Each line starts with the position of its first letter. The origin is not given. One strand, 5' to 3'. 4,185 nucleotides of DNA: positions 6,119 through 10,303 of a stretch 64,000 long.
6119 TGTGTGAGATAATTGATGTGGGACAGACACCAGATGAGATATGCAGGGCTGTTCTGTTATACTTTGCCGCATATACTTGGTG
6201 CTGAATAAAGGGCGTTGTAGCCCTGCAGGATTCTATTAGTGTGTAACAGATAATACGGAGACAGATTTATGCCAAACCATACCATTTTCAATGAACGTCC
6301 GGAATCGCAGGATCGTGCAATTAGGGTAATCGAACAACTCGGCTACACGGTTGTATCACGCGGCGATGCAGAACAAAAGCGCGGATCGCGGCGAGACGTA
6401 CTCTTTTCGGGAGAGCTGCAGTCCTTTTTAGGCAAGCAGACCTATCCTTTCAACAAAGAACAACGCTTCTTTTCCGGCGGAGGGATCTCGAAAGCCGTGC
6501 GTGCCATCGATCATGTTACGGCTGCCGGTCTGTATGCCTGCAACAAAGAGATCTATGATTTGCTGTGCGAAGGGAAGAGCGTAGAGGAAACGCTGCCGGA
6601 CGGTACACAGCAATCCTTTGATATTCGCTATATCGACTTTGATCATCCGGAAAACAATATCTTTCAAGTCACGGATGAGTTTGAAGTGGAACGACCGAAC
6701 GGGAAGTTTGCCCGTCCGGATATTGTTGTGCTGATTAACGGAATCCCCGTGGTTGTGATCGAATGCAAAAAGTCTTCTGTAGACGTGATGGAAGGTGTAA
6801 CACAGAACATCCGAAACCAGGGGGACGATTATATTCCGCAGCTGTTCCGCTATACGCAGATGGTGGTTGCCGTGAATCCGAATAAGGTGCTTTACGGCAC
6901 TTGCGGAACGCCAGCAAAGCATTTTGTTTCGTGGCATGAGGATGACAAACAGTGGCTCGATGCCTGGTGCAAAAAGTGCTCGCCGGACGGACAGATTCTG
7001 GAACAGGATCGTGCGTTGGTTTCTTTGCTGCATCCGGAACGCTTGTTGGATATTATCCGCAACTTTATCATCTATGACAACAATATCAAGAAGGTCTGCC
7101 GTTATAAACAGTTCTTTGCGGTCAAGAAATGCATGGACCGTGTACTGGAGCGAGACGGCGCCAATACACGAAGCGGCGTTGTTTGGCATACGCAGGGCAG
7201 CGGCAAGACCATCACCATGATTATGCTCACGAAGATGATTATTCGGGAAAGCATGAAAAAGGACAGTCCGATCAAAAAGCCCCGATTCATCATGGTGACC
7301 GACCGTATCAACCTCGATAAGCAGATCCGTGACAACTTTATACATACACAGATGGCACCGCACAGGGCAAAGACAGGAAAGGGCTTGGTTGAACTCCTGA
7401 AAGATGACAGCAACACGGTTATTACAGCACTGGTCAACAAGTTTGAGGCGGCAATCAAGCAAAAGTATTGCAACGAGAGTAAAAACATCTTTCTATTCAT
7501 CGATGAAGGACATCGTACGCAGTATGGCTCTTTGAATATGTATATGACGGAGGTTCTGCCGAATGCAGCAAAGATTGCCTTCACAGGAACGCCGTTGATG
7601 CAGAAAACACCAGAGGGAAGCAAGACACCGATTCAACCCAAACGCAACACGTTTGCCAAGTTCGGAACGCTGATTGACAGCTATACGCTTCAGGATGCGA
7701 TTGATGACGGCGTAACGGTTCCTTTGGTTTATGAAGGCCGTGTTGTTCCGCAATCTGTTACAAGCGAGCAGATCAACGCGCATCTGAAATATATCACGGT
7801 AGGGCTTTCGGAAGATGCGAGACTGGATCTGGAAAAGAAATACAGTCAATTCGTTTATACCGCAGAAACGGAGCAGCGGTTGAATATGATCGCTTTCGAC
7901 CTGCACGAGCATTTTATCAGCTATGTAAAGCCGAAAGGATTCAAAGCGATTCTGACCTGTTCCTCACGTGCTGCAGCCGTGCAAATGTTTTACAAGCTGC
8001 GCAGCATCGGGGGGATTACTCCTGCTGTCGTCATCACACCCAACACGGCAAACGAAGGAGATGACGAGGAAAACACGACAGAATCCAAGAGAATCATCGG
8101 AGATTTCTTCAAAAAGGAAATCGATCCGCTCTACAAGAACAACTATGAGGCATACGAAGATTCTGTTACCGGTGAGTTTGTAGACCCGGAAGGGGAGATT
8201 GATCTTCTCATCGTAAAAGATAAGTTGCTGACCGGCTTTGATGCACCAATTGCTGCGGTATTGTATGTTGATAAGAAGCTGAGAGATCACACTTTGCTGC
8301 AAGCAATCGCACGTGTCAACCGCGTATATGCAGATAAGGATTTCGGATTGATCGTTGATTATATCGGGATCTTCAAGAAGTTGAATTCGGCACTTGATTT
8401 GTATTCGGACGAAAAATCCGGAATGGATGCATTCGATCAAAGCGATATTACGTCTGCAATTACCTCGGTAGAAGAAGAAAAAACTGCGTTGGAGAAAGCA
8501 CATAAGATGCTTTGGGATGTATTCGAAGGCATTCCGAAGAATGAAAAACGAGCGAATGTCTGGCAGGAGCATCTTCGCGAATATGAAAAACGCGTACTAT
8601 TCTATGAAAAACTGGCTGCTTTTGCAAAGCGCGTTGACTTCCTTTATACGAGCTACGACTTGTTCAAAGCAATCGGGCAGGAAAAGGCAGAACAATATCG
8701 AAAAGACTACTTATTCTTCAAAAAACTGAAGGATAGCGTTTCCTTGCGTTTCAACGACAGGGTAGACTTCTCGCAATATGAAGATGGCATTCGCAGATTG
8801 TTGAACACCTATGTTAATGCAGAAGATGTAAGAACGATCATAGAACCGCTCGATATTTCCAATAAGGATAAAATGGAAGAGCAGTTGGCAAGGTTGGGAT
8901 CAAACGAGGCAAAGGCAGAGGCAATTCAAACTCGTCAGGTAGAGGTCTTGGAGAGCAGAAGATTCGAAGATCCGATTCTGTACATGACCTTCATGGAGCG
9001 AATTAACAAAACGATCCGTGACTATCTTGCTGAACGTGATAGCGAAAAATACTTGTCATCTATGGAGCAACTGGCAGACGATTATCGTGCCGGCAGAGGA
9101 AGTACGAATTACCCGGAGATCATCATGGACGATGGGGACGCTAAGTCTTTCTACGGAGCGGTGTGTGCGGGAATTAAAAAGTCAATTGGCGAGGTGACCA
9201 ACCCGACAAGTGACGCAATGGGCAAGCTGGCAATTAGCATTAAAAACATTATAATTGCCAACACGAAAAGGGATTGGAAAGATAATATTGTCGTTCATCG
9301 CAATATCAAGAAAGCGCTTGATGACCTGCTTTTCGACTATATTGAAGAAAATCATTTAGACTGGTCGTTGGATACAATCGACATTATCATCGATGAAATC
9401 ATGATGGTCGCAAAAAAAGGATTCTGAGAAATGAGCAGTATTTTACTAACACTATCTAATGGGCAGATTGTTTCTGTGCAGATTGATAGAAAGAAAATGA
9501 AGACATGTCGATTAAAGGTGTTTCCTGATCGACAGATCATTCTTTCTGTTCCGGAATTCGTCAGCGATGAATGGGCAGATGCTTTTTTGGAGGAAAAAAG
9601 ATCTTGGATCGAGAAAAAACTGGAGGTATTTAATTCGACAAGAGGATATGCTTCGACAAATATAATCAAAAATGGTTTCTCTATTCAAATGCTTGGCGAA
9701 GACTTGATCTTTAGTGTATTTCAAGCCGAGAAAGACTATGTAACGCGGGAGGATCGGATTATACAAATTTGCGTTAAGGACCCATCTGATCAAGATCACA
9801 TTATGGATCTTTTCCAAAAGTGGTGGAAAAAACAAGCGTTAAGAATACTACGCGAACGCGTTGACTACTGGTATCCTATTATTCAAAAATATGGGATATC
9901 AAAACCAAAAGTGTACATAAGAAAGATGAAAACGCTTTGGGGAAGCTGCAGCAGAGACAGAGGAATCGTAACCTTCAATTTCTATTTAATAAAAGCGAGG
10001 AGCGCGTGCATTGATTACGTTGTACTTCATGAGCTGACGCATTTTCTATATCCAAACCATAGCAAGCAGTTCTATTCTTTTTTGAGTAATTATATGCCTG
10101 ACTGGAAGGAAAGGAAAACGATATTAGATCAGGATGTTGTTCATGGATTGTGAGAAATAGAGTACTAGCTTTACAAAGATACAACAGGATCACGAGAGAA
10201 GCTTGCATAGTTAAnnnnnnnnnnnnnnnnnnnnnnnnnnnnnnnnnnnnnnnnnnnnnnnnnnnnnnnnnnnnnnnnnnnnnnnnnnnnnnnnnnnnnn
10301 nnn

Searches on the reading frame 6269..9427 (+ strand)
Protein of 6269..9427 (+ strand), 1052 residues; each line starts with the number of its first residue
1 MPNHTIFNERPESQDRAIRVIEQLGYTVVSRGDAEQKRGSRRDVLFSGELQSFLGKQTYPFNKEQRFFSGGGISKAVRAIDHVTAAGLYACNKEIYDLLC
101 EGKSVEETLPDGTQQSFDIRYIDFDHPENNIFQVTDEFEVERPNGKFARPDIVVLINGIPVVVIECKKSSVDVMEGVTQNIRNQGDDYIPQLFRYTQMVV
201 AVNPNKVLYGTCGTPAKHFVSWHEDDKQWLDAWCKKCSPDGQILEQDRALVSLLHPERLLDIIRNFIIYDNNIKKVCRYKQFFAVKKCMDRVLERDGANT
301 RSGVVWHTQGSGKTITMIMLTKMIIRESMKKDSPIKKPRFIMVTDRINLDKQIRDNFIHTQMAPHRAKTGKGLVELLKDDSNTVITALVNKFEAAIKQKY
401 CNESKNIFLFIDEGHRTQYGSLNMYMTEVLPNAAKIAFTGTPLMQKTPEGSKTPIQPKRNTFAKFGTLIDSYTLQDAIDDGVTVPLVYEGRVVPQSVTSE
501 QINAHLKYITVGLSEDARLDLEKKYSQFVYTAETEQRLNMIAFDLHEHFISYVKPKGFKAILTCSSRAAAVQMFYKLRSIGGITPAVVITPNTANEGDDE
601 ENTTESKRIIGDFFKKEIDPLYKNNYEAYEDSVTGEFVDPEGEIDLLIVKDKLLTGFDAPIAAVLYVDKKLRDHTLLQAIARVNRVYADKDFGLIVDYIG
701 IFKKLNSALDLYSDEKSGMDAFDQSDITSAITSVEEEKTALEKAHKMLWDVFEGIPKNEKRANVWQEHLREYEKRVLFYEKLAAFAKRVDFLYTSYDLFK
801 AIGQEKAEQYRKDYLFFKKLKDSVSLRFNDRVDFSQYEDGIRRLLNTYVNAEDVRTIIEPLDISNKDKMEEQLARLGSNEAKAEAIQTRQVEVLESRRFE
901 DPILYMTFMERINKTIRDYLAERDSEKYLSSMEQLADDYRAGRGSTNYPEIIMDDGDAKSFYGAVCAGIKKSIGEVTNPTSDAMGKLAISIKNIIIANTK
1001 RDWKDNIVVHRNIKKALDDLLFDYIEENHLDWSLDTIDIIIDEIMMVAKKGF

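Call 77: search_protein_families(library=pfam, proteins=[window:6269-9427:+])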
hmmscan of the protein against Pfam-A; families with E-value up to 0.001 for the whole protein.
window:6269-9427:+ (1052 aa): 4 families
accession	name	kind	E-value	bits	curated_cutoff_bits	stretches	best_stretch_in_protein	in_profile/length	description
PF18766.7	SWI2_SNF2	-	3.9e-68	229.8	26.7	1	280-517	1-219/221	SWI2/SNF2 ATPase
PF04313.20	HSDR_N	-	3.8e-38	131.8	25.1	1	7-216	2-196/198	Type I restriction enzyme R protein N terminus (HSDR_N)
PF22679.2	T1R_D3-like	-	1.6e-28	100.6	27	1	556-698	1-156/158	Type I restriction enzyme subunit R domain 3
PF04851.21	ResIII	-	1.2e-18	68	22.5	1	277-442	4-162/164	Type III restriction enzyme, res subunit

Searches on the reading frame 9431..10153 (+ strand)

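Call 77: search_protein_families(library=pfam, proteins=[window:9431-10153:+])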
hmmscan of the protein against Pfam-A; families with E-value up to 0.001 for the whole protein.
window:9431-10153:+ (240 aa): 2 families
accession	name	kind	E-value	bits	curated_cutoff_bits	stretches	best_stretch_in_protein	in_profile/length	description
PF01863.23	YgjP-like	-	1.5e-52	179.1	26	1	24-234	1-206/207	YgjP-like, metallopeptidase domain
PF08325.16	WLM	-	8.3e-05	23.2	26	1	193-220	82-109/190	WLM domain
